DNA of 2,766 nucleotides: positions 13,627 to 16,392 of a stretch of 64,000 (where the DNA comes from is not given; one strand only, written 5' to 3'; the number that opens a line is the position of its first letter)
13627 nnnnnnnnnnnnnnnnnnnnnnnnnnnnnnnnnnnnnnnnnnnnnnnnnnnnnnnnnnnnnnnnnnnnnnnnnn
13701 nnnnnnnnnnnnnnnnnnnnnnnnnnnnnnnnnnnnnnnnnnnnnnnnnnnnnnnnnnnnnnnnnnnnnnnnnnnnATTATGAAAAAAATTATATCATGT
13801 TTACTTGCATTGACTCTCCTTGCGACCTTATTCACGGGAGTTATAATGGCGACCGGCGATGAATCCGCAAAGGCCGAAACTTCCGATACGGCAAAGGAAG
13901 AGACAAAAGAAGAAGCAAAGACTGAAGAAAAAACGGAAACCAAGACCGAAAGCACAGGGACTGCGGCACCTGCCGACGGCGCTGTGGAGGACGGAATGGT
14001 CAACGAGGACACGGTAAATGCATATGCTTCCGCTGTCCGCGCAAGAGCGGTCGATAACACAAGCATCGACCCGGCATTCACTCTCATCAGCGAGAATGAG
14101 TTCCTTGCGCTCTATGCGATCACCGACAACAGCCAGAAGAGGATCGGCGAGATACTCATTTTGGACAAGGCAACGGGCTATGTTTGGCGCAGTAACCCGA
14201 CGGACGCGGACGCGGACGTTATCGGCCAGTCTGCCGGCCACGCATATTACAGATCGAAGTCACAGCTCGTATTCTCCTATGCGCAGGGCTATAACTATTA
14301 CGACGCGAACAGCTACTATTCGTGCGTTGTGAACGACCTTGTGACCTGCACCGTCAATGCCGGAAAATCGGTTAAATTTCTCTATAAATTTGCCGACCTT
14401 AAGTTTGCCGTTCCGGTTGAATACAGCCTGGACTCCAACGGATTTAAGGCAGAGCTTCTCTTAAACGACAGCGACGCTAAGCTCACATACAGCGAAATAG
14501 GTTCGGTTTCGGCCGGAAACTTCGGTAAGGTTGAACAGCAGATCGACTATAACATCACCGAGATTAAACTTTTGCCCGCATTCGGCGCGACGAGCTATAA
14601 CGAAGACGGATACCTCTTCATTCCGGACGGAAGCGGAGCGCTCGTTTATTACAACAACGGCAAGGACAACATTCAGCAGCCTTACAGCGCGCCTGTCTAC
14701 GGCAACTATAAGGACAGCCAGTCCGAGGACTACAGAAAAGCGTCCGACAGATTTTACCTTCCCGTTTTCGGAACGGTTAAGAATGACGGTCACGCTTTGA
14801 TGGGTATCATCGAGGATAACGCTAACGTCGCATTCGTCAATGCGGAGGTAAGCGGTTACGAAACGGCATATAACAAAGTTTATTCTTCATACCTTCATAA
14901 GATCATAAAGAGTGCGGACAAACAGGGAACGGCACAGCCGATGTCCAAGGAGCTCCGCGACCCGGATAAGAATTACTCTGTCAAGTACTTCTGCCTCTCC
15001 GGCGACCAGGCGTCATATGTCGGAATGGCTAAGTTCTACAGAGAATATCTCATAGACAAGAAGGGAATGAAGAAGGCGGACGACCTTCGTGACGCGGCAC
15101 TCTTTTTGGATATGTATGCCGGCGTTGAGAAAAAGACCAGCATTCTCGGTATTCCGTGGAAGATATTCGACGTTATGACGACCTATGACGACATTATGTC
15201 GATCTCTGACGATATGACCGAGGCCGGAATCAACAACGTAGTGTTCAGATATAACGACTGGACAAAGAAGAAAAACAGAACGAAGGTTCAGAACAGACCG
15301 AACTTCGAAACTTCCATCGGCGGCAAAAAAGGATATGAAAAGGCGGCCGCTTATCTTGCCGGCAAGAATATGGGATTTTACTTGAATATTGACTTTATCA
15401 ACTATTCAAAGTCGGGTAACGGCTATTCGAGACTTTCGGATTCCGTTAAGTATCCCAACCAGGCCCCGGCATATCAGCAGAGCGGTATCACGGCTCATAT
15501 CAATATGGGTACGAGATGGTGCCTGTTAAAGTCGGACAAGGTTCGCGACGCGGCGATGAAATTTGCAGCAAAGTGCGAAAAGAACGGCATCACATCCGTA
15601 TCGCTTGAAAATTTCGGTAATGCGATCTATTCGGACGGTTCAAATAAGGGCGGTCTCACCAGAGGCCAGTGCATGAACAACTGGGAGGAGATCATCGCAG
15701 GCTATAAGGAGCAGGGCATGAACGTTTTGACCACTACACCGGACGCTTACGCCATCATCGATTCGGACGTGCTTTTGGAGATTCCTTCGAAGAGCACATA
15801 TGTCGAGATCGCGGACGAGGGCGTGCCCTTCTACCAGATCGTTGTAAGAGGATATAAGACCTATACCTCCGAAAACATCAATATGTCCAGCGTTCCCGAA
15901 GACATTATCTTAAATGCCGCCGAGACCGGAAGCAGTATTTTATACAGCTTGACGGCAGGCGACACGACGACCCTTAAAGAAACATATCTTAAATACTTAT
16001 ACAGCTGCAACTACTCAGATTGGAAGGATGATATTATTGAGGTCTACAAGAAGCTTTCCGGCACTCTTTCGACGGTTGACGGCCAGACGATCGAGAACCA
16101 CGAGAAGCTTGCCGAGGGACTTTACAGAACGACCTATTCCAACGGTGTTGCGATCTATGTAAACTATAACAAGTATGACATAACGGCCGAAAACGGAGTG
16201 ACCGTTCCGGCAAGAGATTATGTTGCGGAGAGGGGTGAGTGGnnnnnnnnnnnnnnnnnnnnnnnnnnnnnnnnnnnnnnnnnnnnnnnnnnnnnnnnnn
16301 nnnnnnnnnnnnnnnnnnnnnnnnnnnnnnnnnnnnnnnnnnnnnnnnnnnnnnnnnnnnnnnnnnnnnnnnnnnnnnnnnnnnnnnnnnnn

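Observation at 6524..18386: Seven-gene, 12-kb operon coupling two ABC permease pairs to three giant extracytoplasmic proteins, with no ATPase gene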

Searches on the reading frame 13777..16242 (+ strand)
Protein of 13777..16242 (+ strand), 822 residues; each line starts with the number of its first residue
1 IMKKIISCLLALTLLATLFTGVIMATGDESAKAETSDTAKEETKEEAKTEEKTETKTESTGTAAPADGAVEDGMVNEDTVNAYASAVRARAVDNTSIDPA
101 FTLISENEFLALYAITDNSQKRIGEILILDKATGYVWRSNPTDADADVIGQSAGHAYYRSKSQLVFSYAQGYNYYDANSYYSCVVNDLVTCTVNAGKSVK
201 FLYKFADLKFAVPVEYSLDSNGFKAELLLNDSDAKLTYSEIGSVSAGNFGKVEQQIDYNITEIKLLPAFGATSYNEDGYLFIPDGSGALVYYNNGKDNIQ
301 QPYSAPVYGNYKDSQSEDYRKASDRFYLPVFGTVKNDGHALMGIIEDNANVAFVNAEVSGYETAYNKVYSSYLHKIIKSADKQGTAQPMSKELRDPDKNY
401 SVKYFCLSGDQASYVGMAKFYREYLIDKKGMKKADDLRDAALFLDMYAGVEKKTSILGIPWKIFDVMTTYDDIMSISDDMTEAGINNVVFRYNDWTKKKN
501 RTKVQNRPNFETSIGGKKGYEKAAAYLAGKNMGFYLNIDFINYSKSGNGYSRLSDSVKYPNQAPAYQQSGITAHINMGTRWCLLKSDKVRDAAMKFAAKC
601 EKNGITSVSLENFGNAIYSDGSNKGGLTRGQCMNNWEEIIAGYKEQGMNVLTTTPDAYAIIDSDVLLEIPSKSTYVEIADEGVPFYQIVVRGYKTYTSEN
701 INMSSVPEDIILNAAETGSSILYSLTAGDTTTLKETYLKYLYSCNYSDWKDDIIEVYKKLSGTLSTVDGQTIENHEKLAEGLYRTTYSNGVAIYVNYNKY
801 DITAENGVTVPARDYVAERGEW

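Call 5: search_protein_families(library=pfam, proteins=[window:13777-16242:+], max_evalue=0.01)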
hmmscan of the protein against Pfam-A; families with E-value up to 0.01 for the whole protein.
window:13777-16242:+ (822 aa): 2 families
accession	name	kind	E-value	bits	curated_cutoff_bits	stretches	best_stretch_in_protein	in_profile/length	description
PF18952.6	DUF5696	-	1.6e-154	516.2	25.6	1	199-815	11-612/612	Family of unknown function (DUF5696)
PF11022.13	ATP19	-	0.0017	19.1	27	1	3-48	10-55/67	ATP synthase subunit K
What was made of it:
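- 13780..16245 (+): DUF5696 protein (821 aa): N-terminal membrane anchor or signal peptide, a roughly 50-aa E/K/T-rich disordered stalk, then a DagB/GH129-like body of beta-sandwich, (beta/alpha)8 barrel and C-terminal beta-sandwich. Pfam DUF5696, E=1.6e-154 (call 5).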

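Call 6: search_protein_families(library=ncbifam, proteins=[window:13777-16242:+], max_evalue=0.01)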
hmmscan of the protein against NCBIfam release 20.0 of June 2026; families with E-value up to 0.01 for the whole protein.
window:13777-16242:+ (822 aa): 0 families

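Call 13: find_homologous_proteins(query=window:13777-16242:+, max_evalue=0.00001)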
Query window:13777-16242:+ (822 aa): 130 proteins with E <= 0.00001 among 8000 candidates; the best 120 are listed.
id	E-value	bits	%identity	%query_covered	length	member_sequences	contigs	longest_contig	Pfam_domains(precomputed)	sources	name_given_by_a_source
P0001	0.0e+0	1830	99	100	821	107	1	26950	PF18952.7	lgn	-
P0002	0.0e+0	1651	88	100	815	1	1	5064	PF18952.7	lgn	-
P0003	0.0e+0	1622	87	100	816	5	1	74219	PF18952.7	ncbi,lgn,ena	-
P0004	0.0e+0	1452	79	100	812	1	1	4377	PF18952.7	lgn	-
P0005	0.0e+0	1444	77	100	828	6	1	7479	PF18952.7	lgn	-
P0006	0.0e+0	1429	77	100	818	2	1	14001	PF18952.7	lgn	-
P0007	0.0e+0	1404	79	93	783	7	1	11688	PF18952.7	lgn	-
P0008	0.0e+0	1401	76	100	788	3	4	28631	PF18952.7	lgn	-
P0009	0.0e+0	1392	80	90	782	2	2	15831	PF18952.7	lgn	-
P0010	0.0e+0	1164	64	100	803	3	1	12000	PF18952.7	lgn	-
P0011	0.0e+0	1156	67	91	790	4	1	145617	PF18952.7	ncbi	-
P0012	0.0e+0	1154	63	100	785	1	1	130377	PF18952.7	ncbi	-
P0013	0.0e+0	1151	63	100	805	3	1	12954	PF18952.7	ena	-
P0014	0.0e+0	1149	67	91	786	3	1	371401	PF18952.7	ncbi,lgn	-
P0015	0.0e+0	1138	63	100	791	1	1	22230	PF18952.7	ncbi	-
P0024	1.6e-89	319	33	69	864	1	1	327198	PF18952.7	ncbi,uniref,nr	ncbi:DUF5696 domain-containing protein [Lederbergia panacisoli]|uniref:DUF5696 domain-containing pro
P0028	1.9e-84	303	31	75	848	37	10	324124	PF18952.7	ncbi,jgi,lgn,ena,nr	ncbi:MAG: DUF5696 domain-containing protein [Bacillota bacterium]|jgi:hypothetical protein|nr:DUF569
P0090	4.6e-42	162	26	88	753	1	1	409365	PF18952.7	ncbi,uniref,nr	ncbi:DUF5696 domain-containing protein [Paenibacillus lemnae]|uniref:Uncharacterized protein n=1 Tax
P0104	1.3e-35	141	25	85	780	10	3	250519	PF18952.7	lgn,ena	-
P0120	1.6e-19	88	25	59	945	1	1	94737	PF18952.7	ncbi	-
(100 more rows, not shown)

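Call 15: find_encoding_contigs(protein=P0014, flank=10000, max_places=2)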
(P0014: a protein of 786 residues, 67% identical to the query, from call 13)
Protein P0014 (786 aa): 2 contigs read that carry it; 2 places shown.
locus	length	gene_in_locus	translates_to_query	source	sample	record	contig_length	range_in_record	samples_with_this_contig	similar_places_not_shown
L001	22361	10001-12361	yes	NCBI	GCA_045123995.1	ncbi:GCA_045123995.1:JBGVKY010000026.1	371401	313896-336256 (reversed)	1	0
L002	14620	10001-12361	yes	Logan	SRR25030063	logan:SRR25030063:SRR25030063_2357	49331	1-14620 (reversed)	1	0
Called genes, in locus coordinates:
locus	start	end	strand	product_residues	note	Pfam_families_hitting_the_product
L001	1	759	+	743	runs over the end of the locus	PF05621:TniB (weak), PF00004:AAA, PF17871:AAA_lid_9, PF00158:Sigma54_activat (weak), PF00004:AAA, PF07724:AAA_2, PF07728:AAA_5, PF10431:ClpB_D2-small, +10 more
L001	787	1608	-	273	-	PF17827:PrmC_N, PF05175:MTS, PF06325:PrmA, PF07669:Eco57I (weak), PF01170:UPF0020 (weak), PF13649:Methyltransf_25, PF13847:Methyltransf_31, PF08241:Methyltransf_11, +1 more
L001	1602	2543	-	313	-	PF07136:DUF1385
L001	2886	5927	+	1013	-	PF13416:SBP_bac_8, PF01547:SBP_bac_1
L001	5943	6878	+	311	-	PF00528:BPD_transp_1 (faint)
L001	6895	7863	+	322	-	PF00528:BPD_transp_1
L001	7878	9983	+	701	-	PF01436:NHL, PF04893:Yip1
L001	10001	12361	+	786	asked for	PF18952:DUF5696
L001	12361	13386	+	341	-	PF00528:BPD_transp_1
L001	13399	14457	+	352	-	PF00528:BPD_transp_1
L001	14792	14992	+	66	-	PF02943:FeThRed_B (weak)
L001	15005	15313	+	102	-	PF00085:Thioredoxin, PF13098:Thioredoxin_2, PF08534:Redoxin (faint), PF13905:Thioredoxin_8 (faint)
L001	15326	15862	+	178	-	PF02915:Rubrerythrin, PF21349:RUBY_RBDX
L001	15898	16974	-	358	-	PF01408:GFO_IDH_MocA, PF22725:GFO_IDH_MocA_C3, PF02894:GFO_IDH_MocA_C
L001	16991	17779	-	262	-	PF01261:AP_endonuc_2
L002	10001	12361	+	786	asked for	PF18952:DUF5696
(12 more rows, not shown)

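Call 17: find_encoding_contigs(protein=P0024, flank=10000, max_places=1)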
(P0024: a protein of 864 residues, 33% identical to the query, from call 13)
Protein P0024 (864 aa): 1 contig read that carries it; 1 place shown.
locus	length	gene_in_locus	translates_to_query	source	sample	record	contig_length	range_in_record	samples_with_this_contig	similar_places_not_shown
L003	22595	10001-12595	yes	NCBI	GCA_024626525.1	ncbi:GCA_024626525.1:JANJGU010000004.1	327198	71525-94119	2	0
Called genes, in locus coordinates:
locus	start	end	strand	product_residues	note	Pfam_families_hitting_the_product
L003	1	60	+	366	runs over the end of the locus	PF01408:GFO_IDH_MocA, PF03447:NAD_binding_3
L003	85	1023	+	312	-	PF08240:ADH_N, PF16912:Glu_dehyd_C (weak), PF00107:ADH_zinc_N, PF13602:ADH_zinc_N_2 (weak)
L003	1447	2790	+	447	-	PF01547:SBP_bac_1, PF13416:SBP_bac_8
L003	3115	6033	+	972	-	PF01547:SBP_bac_1, PF13416:SBP_bac_8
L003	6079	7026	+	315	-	PF00528:BPD_transp_1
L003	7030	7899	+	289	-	PF00528:BPD_transp_1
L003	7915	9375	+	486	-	PF01436:NHL (faint)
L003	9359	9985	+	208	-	PF04893:Yip1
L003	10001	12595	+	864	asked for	PF18952:DUF5696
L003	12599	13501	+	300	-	PF00528:BPD_transp_1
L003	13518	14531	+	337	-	PF00528:BPD_transp_1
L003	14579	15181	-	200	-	PF04854:DUF624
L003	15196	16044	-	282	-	PF02311:AraC_binding, PF00165:HTH_AraC (weak), PF12833:HTH_18, PF00165:HTH_AraC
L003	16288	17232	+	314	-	PF00248:Aldo_ket_red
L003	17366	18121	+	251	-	PF01261:AP_endonuc_2 (faint)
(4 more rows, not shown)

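Call 18: find_encoding_contigs(protein=P0090, flank=10000, max_places=1)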
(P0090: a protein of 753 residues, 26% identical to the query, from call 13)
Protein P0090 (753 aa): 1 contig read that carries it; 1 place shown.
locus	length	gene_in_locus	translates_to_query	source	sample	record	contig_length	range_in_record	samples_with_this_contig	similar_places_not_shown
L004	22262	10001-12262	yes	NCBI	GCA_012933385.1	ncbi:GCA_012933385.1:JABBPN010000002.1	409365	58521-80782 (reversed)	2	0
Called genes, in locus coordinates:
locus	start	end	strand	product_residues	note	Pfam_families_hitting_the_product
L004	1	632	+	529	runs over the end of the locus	PF04616:Glyco_hydro_43, PF17851:GH43_C2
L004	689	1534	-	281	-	PF02311:AraC_binding, PF07883:Cupin_2 (weak), PF00165:HTH_AraC (weak), PF12833:HTH_18, PF00165:HTH_AraC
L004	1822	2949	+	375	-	PF00005:ABC_tran, PF17912:OB_MalK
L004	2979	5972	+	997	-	PF01547:SBP_bac_1, PF13416:SBP_bac_8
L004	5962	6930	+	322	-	PF00528:BPD_transp_1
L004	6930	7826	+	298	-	PF00528:BPD_transp_1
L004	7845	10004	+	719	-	PF08450:SGL (weak), PF01436:NHL (weak), PF00515:TPR_1 (faint), PF07719:TPR_2 (faint), PF04893:Yip1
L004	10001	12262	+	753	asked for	PF18952:DUF5696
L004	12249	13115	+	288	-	PF00528:BPD_transp_1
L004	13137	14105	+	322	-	PF00528:BPD_transp_1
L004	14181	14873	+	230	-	PF00072:Response_reg, PF23198:PDE8A_N (faint), PF00486:Trans_reg_C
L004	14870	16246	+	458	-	PF00512:HisKA, PF02518:HATPase_c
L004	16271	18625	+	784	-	-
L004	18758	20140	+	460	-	PF01547:SBP_bac_1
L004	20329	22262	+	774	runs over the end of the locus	PF14498:Glyco_hyd_65N_2, PF22124:Glyco_hydro_95_cat, PF21307:Glyco_hydro_95_C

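Call 19: find_encoding_contigs(protein=P0028, flank=10000, max_places=1)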
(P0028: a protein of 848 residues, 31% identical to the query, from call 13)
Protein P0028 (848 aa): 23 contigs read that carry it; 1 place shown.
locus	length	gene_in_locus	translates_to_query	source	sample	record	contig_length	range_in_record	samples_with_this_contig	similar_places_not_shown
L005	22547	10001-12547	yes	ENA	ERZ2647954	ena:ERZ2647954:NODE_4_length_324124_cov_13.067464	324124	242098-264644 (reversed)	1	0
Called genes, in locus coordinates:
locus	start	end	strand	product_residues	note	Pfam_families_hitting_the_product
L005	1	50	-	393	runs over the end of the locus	PF00155:Aminotran_1_2, PF01041:DegT_DnrJ_EryC1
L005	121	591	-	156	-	PF10050:DUF2284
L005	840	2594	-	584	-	PF05833:NFACT_N, PF05670:NFACT-R_1, PF18297:NFACT-R_2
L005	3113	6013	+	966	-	PF01547:SBP_bac_1, PF13416:SBP_bac_8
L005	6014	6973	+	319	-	PF00528:BPD_transp_1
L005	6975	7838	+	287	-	PF00528:BPD_transp_1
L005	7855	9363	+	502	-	PF25021:TEN_NHL (faint), PF08450:SGL (faint), PF01436:NHL (weak)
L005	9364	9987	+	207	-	PF04893:Yip1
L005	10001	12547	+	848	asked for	PF18952:DUF5696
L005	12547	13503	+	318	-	PF00528:BPD_transp_1 (weak)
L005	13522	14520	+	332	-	PF00528:BPD_transp_1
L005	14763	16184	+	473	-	PF01547:SBP_bac_1, PF13416:SBP_bac_8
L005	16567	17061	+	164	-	PF05198:IF3_N, PF00707:IF3_C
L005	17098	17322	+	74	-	PF01632:Ribosomal_L35p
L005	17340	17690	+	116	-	PF00453:Ribosomal_L20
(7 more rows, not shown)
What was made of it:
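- These loci come from several families of Bacilli and Clostridia, and their flanking genes are unrelated to one another (calls 15, 17-19).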

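Call 20: find_related_loci(query=A1, collection=genome_contigs, flank=10000)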
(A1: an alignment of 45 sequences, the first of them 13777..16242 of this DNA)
Query A1 (822 aa) in genome_contigs; peptide patterns used: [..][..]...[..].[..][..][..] (x = any residue, [..] = any of these).
600 stretches matched a pattern (row limit reached: there are more); 586 encode a relative of the query (tblastn E <= 1e-3); the best 80 are kept; 80 distinct loci.
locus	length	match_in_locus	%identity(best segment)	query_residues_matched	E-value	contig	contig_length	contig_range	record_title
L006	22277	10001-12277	66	54-821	0e+0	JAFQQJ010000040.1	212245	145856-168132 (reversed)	MAG: Clostridia bacterium isolate RGIG2055 Goat_Colon-2__c567468, whole genome shotgun sequence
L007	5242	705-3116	63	1-821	0e+0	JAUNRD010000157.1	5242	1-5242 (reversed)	MAG: Clostridia bacterium isolate S3M_St_2 NODE_4110_length_5242_cov_4.271062, whole genome shotgun sequence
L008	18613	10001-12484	56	2-821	0e+0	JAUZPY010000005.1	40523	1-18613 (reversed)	MAG: Bacillota bacterium isolate bin175(16d) MBHDOGIH_5, whole genome shotgun sequence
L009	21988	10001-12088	31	84-808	9e-101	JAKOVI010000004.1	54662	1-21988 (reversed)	MAG: Bacillota bacterium isolate JPNG_maxbin.050 k201_220533, whole genome shotgun sequence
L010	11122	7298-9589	79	60-821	0e+0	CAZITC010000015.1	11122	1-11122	MAG TPA_asm: uncultured Ruminococcus sp. isolate SRP350583_co1_522 genome assembly, contig: NODE_9936_length_11122_cov_7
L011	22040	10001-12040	29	125-820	3e-95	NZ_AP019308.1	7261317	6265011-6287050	Paenibacillus baekrokdamisoli strain KCTC 33723 chromosome, complete genome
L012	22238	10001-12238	30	66-820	2e-93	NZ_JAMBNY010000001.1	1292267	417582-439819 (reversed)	Paenibacillus camelliae strain TA 29 NODE_1_, whole genome shotgun sequence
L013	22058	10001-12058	30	124-816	1e-92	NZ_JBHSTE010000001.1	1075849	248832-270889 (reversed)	Paenibacillus septentrionalis strain PCU 280 GCM70027101_12, whole genome shotgun sequence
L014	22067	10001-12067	31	116-820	2e-91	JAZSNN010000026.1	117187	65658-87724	MAG: Oscillospiraceae bacterium isolate T1900044551_TS20190017.MAGScoT_cleanbin_000005 SGB_232_k141_735853, whole genome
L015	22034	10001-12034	32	126-816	2e-91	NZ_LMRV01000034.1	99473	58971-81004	Paenibacillus sp. Soil522 contig_20, whole genome shotgun sequence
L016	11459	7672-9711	30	115-813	4e-90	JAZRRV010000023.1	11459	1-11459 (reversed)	MAG: Acutalibacteraceae bacterium isolate T1900045352_YK20190042.MAGScoT_cleanbin_000013 SGB_6761_k141_228087, whole gen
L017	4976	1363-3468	29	98-820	3e-89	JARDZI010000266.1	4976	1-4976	MAG: Clostridiales bacterium isolate L_E1_T20_C_bin.95 scaffold_32535, whole genome shotgun sequence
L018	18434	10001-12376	30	99-821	1e-86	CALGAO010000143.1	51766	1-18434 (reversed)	MAG TPA_asm: uncultured Paenibacillaceae bacterium isolate SRR4028141_bin.104_CONCOCT_v1.1_MAG genome assembly, contig:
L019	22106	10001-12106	28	116-821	2e-83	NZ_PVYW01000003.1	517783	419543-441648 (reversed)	Cohnella sp. SGD-V74 Ga0139070_103, whole genome shotgun sequence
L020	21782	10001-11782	32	210-815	5e-82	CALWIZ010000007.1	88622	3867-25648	MAG: uncultured Clostridia bacterium isolate BRZ_DH__bin49 genome assembly, contig: BRZ_DH__NODE_313_length_88622_cov_8.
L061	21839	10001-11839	28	210-821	1e-74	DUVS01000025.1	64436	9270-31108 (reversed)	MAG TPA_asm: Bacillota bacterium isolate AS08sgBPME_46 167606_AS08, whole genome shotgun sequence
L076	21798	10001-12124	28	100-819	2e-71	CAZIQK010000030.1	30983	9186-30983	MAG TPA_asm: uncultured Treponema sp. isolate SRP350583_co1_601 genome assembly, contig: NODE_2344_length_30983_cov_101.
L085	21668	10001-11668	29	256-799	5e-71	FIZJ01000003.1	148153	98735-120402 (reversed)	uncultured Clostridia bacterium genome assembly, contig: 120, whole genome shotgun sequence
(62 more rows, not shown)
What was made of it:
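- Several genomes carry two or three cassettes (call 20). Several paralogous copies occur per genome and the distribution is patchy (call 20).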

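Call 28: search_solved_structures(query=A1, max_evalue=1)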
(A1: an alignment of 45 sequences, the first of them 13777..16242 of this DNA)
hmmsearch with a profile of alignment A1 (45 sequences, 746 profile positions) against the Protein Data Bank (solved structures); distinct sequences matched with E-value up to 1: 5.
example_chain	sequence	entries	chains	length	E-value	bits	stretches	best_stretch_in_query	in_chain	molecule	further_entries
5opq_A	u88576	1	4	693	1.8e-12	49.4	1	52-456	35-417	3,6-anhydro-D-galactosidase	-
8rzk_A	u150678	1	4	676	1.8e-12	49.4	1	53-456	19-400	Conserved hypothetical periplasmic protein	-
8rzg_A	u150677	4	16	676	1.9e-12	49.4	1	53-456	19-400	Conserved hypothetical periplasmic protein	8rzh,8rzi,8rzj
5wzn_A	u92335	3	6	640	5.8e-06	27.9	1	320-463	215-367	Alpha-N-acetylgalactosaminidase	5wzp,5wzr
5wzq_A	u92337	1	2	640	9e-06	27.3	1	320-459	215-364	Alpha-N-acetylgalactosaminidase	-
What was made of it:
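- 13780..16245 (+): Profile search against PDB: 5opq at E=1.8e-12 and 5wzn at E=5.8e-6 (call 28).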
